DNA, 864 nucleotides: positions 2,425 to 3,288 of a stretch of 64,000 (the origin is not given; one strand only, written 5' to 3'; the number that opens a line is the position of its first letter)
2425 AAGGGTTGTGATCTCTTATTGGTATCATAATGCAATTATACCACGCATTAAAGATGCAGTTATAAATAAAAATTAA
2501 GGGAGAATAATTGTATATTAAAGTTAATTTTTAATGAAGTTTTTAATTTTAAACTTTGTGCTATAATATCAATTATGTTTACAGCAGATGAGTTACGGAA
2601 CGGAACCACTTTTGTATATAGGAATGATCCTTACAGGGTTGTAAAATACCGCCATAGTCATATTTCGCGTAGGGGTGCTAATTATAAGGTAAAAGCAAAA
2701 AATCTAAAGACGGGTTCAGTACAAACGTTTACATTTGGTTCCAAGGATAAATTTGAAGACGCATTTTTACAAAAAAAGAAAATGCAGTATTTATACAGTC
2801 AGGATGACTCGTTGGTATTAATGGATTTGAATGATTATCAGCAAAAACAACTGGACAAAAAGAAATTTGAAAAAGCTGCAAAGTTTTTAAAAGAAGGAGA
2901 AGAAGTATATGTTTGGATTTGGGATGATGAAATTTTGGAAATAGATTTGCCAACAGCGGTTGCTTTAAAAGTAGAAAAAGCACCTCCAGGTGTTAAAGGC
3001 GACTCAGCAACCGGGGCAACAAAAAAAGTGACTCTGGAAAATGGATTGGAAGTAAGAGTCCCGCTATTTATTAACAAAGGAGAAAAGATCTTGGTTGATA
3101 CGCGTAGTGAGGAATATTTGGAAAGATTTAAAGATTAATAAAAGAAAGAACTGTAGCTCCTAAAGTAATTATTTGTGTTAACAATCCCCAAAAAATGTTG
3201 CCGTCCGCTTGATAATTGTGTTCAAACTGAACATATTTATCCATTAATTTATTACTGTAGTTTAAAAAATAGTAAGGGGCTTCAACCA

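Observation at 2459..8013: Recurrent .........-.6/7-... arrangement suggests leaderless translation of operon-first genes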

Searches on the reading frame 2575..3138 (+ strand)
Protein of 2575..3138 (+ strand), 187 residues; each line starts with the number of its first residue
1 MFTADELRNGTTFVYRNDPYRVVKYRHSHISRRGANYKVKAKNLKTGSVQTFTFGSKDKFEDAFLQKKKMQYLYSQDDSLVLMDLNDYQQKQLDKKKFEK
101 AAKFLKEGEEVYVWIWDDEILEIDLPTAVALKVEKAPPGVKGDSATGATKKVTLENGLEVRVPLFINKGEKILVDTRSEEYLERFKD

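Call 9: search_protein_families(library=pfam, proteins=[window:2575-3138:+])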
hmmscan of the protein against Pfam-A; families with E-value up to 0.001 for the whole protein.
window:2575-3138:+ (187 aa): 3 families
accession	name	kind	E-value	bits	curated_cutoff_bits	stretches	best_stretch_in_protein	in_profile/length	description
PF09285.17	Elong-fact-P_C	-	3.1e-25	88.1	25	1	129-184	1-56/56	Elongation factor P, C-terminal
PF01132.26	EFP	-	1e-16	61.1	27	1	68-121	1-54/54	Elongation factor P (EF-P) OB domain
PF08207.18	EFP_N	-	3.9e-15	56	23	1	3-60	1-58/58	Elongation factor P (EF-P) KOW-like domain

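Call 12: find_homologous_proteins(query=window:2575-3138:+)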
Query window:2575-3138:+ (187 aa): 207 proteins with E <= 0.001 among 271 candidates; the best 120 are listed.
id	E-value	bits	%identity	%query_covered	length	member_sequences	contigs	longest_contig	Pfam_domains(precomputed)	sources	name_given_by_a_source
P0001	3.8e-118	410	100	100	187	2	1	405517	PF09285.18,PF01132.28,PF08207.19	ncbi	-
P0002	4.5e-79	283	69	98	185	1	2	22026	PF09285.18,PF01132.28,PF08207.19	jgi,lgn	jgi:elongation factor P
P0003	4.4e-55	204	48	99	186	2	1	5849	PF09285.18,PF01132.28,PF08207.19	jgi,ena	-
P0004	6.7e-51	191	49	99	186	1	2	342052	PF09285.18,PF01132.28,PF08207.19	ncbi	-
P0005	2.8e-48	182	47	98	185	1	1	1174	PF09285.18,PF01132.28,PF08207.19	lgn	-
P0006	5.3e-48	181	48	98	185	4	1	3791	PF09285.18,PF01132.28,PF08207.19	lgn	-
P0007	6.3e-48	181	48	98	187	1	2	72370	PF09285.18,PF01132.28,PF08207.19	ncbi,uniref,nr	ncbi:elongation factor P [Candidatus Beckwithbacteria bacterium RBG_13_42_9]|uniref:Elongation facto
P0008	7.2e-48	181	48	98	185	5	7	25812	PF09285.18,PF01132.28,PF08207.19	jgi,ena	-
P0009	2.8e-47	179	47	98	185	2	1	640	PF09285.18,PF01132.28,PF08207.19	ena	-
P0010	3.0e-46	176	48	98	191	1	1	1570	PF09285.18,PF01132.28,PF08207.19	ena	-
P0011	2.3e-45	173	47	100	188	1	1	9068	PF09285.18,PF01132.28,PF08207.19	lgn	-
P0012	1.1e-44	171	45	100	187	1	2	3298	PF09285.18,PF01132.28,PF08207.19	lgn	-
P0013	1.8e-44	170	46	98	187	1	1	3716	PF09285.18,PF01132.28,PF08207.19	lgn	-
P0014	1.9e-44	170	46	99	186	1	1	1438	PF09285.18,PF01132.28,PF08207.19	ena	-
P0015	3.2e-44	169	46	98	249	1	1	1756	PF09285.18,PF01132.28,PF08207.19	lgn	-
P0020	6.5e-43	165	48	98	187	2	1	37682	PF09285.18,PF01132.28,PF08207.19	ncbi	-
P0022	9.0e-42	161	45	99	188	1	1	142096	PF09285.18,PF01132.28,PF08207.19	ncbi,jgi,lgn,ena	ncbi:MAG: elongation factor P [bacterium]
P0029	6.6e-40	155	43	98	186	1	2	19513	PF09285.18,PF01132.28,PF08207.19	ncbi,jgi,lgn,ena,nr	ncbi:MAG: elongation factor P [Patescibacteria group bacterium]|nr:elongation factor P [Patescibacte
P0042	6.5e-38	148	43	98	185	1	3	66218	PF09285.18,PF01132.28,PF08207.19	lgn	-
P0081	9.7e-34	135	41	100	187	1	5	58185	PF09285.18,PF01132.28,PF08207.19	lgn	-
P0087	2.0e-33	134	39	98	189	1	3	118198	PF09285.18,PF01132.28,PF08207.19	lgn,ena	-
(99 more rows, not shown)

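Call 17: find_related_loci(query=P0001, collection=genome_contigs, flank=10000)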
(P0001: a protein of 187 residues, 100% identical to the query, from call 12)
Query P0001 (187 aa) in genome_contigs; peptide patterns used: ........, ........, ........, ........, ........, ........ (x = any residue, [..] = any of these).
349 stretches matched a pattern; 47 encode a relative of the query (tblastn E <= 1e-3); 47 distinct loci.
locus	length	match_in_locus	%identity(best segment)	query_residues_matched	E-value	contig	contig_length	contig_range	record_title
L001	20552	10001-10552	39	1-184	2e-41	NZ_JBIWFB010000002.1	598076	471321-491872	Psychrobacillus sp. NPDC096389 NPDC096389_262_E1.ctg-0002, whole genome shotgun sequence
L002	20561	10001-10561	40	1-187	1e-40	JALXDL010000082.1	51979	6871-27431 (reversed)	MAG: Desulfobulbaceae bacterium isolate T2_metabat2_scaf2bin.285 T2_NODE_352_length_51979_cov_2.852580, whole genome sho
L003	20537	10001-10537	38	7-184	1e-35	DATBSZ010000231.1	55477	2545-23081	MAG TPA_asm: Burkholderiales bacterium isolate SMAG_U4170 k141_930188, whole genome shotgun sequence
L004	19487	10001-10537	37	7-184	2e-35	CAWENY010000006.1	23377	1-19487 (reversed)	MAG: uncultured beta proteobacterium isolate MFD02840.bin.2.96 genome assembly, contig: contig_106121, whole genome shot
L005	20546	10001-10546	36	4-184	1e-35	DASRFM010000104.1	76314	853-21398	MAG TPA_asm: Burkholderiales bacterium isolate SMAG_U10032 k141_1482687, whole genome shotgun sequence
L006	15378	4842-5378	37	7-184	3e-35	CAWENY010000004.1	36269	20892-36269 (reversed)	MAG: uncultured beta proteobacterium isolate MFD02840.bin.2.96 genome assembly, contig: contig_106117, whole genome shot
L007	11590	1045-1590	36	3-183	4e-35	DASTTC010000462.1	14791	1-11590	MAG TPA_asm: Burkholderiales bacterium isolate SMAG_U2296 k141_838195, whole genome shotgun sequence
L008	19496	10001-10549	36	3-184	4e-35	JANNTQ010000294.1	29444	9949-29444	MAG: Betaproteobacteria bacterium isolate SOY_30_metabat_87 SOY_30_k141_3260036, whole genome shotgun sequence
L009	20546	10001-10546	37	4-184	1e-34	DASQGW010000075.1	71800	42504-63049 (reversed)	MAG TPA_asm: Burkholderiales bacterium isolate SMAG_U11817 k141_7599, whole genome shotgun sequence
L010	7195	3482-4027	37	4-184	9e-35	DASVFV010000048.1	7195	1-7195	MAG TPA_asm: Burkholderiales bacterium isolate SMAG_U2098 k141_27508, whole genome shotgun sequence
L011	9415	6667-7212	37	4-184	7e-35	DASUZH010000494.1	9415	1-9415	MAG TPA_asm: Burkholderiales bacterium isolate SMAG_U1917 k141_1484104, whole genome shotgun sequence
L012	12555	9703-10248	36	4-184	3e-34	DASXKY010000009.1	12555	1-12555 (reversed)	MAG TPA_asm: Burkholderiales bacterium isolate SMAG_U5288 k141_2759641, whole genome shotgun sequence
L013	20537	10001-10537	37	7-184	3e-34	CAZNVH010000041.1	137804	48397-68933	MAG TPA_asm: uncultured Enterobacteriaceae bacterium isolate binchicken_co165_59 genome assembly, contig: k141_467873, w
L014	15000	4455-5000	37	4-184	3e-34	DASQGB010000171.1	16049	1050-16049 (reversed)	MAG TPA_asm: Burkholderiales bacterium isolate SMAG_U11795 k141_216951, whole genome shotgun sequence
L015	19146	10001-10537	37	7-184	3e-34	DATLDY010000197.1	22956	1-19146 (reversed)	MAG TPA_asm: Burkholderiales bacterium isolate SMAG_U14362 k141_4763585, whole genome shotgun sequence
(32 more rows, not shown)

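Call 18: find_encoding_contigs(protein=P0001, flank=10000, max_places=3)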
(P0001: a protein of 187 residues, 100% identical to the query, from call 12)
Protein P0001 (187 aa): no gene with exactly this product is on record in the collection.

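Call 19: find_encoding_contigs(protein=P0002, flank=10000, max_places=3)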
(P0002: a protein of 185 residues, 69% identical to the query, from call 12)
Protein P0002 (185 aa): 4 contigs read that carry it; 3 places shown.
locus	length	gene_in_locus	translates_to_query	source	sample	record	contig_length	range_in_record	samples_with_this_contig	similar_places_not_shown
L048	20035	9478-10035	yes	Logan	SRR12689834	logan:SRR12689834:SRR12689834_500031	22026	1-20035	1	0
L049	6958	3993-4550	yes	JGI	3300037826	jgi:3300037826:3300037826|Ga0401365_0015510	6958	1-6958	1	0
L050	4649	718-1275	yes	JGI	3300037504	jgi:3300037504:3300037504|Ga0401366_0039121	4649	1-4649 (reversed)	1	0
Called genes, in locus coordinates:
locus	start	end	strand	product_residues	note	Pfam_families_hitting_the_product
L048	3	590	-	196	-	?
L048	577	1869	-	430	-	-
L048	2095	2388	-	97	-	PF01371:Trp_repressor, PF13384:HTH_23, PF13936:HTH_38 (weak)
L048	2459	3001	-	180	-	-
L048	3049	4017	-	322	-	PF26233:NicX, PF02073:Peptidase_M29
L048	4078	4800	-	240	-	-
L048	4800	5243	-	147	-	PF09136:Glucodextran_B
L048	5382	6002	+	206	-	PF13483:Lactamase_B_3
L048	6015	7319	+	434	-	PF00772:DnaB, PF13481:AAA_25, PF03796:DnaB_C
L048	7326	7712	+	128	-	PF06397:Desulfoferrod_N, PF01880:Desulfoferrodox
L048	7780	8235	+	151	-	PF12641:Flavodoxin_3 (weak), PF12724:Flavodoxin_5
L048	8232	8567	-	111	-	PF01588:tRNA_bind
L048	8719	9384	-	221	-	PF01694:Rhomboid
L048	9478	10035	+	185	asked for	PF08207:EFP_N, PF01132:EFP, PF09285:Elong-fact-P_C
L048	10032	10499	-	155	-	-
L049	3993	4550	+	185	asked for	PF08207:EFP_N, PF01132:EFP, PF09285:Elong-fact-P_C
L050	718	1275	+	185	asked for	PF08207:EFP_N, PF01132:EFP, PF09285:Elong-fact-P_C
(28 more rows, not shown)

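Call 20: find_encoding_contigs(protein=P0004, flank=10000, max_places=3)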
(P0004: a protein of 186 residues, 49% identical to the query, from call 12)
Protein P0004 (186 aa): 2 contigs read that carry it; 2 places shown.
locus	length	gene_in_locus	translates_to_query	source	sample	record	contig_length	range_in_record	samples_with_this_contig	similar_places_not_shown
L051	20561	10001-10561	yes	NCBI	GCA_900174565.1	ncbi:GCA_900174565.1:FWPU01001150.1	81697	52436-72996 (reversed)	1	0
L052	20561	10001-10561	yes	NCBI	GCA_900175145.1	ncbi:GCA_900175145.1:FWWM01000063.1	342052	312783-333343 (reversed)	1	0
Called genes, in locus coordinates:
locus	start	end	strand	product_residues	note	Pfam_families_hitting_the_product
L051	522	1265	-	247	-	PF03462:PCRF, PF00472:RF-1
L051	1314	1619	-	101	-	PF01197:Ribosomal_L31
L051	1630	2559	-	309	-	PF00892:EamA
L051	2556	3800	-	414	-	PF00152:tRNA-synt_2 (weak), PF13393:tRNA-synt_His, PF00587:tRNA-synt_2b, PF03129:HGTP_anticodon, PF12745:HGTP_anticodon2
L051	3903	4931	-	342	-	-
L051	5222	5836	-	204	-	-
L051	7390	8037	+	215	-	PF13483:Lactamase_B_3, PF12706:Lactamase_B_2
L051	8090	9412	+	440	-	PF00772:DnaB, PF13481:AAA_25, PF03796:DnaB_C, PF06745:ATPase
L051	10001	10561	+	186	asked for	PF08207:EFP_N, PF01132:EFP, PF09285:Elong-fact-P_C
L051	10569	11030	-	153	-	-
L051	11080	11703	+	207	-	-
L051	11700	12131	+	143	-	PF01258:zf-dskA_traR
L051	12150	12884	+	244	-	PF00849:PseudoU_synth_2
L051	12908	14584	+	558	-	PF00999:Na_H_Exchanger, PF02254:TrkA_N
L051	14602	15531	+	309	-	-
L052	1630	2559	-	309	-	PF00892:EamA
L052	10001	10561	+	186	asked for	PF08207:EFP_N, PF01132:EFP, PF09285:Elong-fact-P_C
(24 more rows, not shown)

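Call 39: find_related_loci(query=A3, collection=metagenome_contigs, flank=10000)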
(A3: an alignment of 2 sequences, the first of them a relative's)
Query A3 (187 aa) in metagenome_contigs; peptide patterns used: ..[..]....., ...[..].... (x = any residue, [..] = any of these).
120 stretches matched a pattern; 4 encode a relative of the query (tblastn E <= 1e-3); 4 distinct loci.
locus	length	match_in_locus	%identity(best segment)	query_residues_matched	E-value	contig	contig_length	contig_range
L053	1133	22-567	46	1-182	6e-60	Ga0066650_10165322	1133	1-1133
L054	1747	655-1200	46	1-182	3e-58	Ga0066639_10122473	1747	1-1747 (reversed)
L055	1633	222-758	35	1-184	1e-34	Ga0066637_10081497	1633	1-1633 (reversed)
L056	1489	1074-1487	33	1-143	2e-21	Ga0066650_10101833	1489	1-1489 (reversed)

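Call 40: find_encoding_contigs(protein=P0007, flank=10000, max_places=1)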
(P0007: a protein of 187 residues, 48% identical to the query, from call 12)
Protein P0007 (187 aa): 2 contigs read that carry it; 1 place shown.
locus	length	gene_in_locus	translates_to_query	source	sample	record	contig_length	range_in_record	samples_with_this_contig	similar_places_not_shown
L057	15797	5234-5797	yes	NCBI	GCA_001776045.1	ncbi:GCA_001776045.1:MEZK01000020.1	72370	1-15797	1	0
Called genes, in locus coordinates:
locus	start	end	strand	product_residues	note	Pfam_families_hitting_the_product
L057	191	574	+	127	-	-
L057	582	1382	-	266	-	-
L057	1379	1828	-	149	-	PF09136:Glucodextran_B (weak), PF17936:Big_6 (weak)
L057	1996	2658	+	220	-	PF13483:Lactamase_B_3, PF12706:Lactamase_B_2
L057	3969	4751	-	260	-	-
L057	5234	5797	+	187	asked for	PF08207:EFP_N, PF01132:EFP, PF09285:Elong-fact-P_C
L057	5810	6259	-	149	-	-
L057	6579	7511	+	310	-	PF01790:LGT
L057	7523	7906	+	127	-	PF01258:zf-dskA_traR (weak)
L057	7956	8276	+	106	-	PF01252:Peptidase_A8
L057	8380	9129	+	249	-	PF00849:PseudoU_synth_2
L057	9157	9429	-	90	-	-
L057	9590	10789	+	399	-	PF01702:TGT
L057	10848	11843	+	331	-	PF13399:LytR_C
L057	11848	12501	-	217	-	PF13181:TPR_8 (faint), PF13414:TPR_11 (faint), PF00515:TPR_1 (weak), PF07719:TPR_2 (weak)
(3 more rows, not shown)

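Call 41: find_encoding_contigs(protein=P0020, flank=10000, max_places=1)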
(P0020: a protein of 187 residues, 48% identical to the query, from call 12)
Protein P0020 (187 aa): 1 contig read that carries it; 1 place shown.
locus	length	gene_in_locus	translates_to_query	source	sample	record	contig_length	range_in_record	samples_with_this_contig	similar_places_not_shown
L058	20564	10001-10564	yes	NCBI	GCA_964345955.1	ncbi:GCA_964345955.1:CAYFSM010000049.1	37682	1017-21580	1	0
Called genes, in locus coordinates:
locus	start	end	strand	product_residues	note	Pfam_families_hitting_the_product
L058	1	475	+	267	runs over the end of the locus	PF13375:RnfC_N (faint), PF01551:Peptidase_M23 (faint)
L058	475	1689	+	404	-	PF22694:CtpB_N-like (faint), PF00595:PDZ, PF13180:PDZ_2, PF17820:PDZ_6, PF03572:Peptidase_S41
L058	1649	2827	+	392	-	PF00089:Trypsin, PF10459:Peptidase_S46 (faint), PF13365:Trypsin_2, PF00595:PDZ (weak), PF13180:PDZ_2, PF17820:PDZ_6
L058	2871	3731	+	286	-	-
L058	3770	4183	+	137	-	-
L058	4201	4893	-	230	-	PF03462:PCRF, PF00472:RF-1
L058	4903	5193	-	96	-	PF01197:Ribosomal_L31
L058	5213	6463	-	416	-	PF00152:tRNA-synt_2 (faint), PF13393:tRNA-synt_His, PF00587:tRNA-synt_2b, PF03129:HGTP_anticodon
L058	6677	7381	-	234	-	-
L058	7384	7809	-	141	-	PF09136:Glucodextran_B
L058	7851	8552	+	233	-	PF13483:Lactamase_B_3, PF12706:Lactamase_B_2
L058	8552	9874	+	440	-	PF00772:DnaB, PF13481:AAA_25, PF03796:DnaB_C, PF06745:ATPase (faint)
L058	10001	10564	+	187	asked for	PF08207:EFP_N, PF01132:EFP, PF09285:Elong-fact-P_C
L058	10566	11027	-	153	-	-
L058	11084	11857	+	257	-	PF01790:LGT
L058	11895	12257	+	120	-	PF01258:zf-dskA_traR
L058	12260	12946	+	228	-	PF00849:PseudoU_synth_2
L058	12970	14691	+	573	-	PF00999:Na_H_Exchanger, PF02254:TrkA_N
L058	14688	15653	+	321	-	PF13399:LytR_C (faint)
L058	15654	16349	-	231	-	PF13428:TPR_14 (faint), PF14559:TPR_19, PF13424:TPR_12 (faint), PF13432:TPR_16 (faint), PF07719:TPR_2 (weak), PF13181:TPR_8 (weak)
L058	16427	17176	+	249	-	PF20772:TACO1_YebC_N, PF01709:Transcrip_reg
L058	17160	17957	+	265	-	PF18900:DUF5656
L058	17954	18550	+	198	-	-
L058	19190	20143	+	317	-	PF02899:Phage_int_SAM_1, PF13102:Phage_int_SAM_5 (weak), PF00589:Phage_integrase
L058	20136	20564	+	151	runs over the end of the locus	-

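Call 42: find_encoding_contigs(protein=P0022, flank=10000, max_places=1)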
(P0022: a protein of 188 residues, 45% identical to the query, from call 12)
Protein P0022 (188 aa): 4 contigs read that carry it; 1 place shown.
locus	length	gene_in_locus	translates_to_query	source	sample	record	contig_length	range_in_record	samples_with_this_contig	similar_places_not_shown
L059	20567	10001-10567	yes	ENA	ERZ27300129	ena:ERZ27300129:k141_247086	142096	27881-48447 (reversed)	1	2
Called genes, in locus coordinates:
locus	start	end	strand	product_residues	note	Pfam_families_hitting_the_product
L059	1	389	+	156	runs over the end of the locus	PF02130:YbeY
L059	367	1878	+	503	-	PF13177:DNA_pol3_delta2, PF00004:AAA, PF22608:DNAX_ATPase_lid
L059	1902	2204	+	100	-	PF02575:YbaB_DNA_bd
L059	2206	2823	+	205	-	PF21176:RecR_HhH, PF21175:RecR_C (weak)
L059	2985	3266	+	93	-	PF01250:Ribosomal_S6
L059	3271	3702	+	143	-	PF00436:SSB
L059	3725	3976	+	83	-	PF01084:Ribosomal_S18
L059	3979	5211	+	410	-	PF00595:PDZ, PF13180:PDZ_2, PF17820:PDZ_6, PF03572:Peptidase_S41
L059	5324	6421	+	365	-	PF01594:AI-2E_transport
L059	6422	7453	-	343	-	PF03462:PCRF, PF00472:RF-1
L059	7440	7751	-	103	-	PF01197:Ribosomal_L31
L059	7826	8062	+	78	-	PF02583:Trns_repr_metal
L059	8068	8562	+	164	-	-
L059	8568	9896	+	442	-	PF00772:DnaB, PF03796:DnaB_C, PF13481:AAA_25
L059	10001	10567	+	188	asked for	PF08207:EFP_N, PF01132:EFP, PF09285:Elong-fact-P_C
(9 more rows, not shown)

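Call 43: find_encoding_contigs(protein=P0008, flank=10000, max_places=1)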
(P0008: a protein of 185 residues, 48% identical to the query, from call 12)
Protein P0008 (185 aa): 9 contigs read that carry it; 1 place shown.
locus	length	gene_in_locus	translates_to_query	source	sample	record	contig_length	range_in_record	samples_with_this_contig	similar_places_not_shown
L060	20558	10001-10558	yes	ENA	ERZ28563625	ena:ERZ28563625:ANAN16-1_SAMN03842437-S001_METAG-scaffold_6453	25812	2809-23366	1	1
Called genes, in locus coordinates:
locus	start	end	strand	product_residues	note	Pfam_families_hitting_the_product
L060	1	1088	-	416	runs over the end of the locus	PF13393:tRNA-synt_His, PF00587:tRNA-synt_2b, PF03129:HGTP_anticodon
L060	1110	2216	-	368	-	PF14398:ATPgrasp_YheCD (faint)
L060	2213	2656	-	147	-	-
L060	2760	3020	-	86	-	PF01371:Trp_repressor, PF13542:HTH_Tnp_ISL3 (weak)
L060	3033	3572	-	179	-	PF00557:Peptidase_M24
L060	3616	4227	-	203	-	-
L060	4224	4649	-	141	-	-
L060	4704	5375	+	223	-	PF13483:Lactamase_B_3, PF12706:Lactamase_B_2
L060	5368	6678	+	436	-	PF00772:DnaB, PF03796:DnaB_C, PF13481:AAA_25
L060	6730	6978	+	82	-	-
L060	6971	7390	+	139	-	PF10130:PIN_2 (weak), PF13470:PIN_3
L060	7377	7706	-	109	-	-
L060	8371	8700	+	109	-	PF01850:PIN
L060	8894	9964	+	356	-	-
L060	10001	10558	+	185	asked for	PF08207:EFP_N, PF01132:EFP, PF09285:Elong-fact-P_C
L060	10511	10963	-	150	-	-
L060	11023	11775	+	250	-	PF01790:LGT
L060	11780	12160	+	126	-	PF01258:zf-dskA_traR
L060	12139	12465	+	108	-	PF01252:Peptidase_A8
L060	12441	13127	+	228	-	PF00849:PseudoU_synth_2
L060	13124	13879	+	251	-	PF13399:LytR_C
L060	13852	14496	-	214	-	-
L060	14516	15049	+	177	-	PF20772:TACO1_YebC_N, PF01709:Transcrip_reg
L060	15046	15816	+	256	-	PF18900:DUF5656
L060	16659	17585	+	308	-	PF13495:Phage_int_SAM_4 (weak), PF02899:Phage_int_SAM_1, PF00589:Phage_integrase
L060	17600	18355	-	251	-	PF04402:SIMPL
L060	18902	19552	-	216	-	PF01797:Y1_Tnp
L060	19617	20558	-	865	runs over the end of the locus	PF00521:DNA_topoisoIV, PF03989:DNA_gyraseA_C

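Call 70: find_encoding_contigs(protein=P0042, flank=10000, max_places=1)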
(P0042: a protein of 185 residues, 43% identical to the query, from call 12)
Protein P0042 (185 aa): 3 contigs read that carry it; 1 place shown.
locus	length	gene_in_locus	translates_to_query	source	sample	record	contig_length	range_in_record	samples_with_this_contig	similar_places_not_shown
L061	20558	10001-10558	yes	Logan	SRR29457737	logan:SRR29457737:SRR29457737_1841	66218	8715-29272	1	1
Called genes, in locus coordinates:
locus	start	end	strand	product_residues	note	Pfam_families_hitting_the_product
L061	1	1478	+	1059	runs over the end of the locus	PF01547:SBP_bac_1, PF13416:SBP_bac_8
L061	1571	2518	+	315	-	PF00528:BPD_transp_1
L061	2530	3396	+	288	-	PF00528:BPD_transp_1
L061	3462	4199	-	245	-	PF13620:CarboxypepD_reg (faint), PF07486:Hydrolase_2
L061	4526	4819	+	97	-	PF01022:HTH_5, PF12840:HTH_20, PF13412:HTH_24 (weak), PF12802:MarR_2 (weak)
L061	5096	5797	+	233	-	PF04542:Sigma70_r2, PF04545:Sigma70_r4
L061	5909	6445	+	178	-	PF08282:Hydrolase_3 (weak), PF00702:Hydrolase, PF13419:HAD_2 (weak), PF13242:Hydrolase_like, PF09419:PGP_phosphatase (weak)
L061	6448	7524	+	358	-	PF00009:GTP_EFTU (faint), PF03193:RsgA_GTPase, PF01926:MMR_HSR1, PF21516:YqeH-like_C (weak)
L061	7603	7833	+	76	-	-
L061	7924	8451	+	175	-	PF13238:AAA_18 (weak), PF01202:SKI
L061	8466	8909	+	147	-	PF01220:DHquinase_II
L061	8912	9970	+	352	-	PF01321:Creatinase_N, PF00557:Peptidase_M24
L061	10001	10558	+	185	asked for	PF08207:EFP_N, PF01132:EFP, PF09285:Elong-fact-P_C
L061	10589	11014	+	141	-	-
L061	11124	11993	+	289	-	PF19568:Spore_III_AA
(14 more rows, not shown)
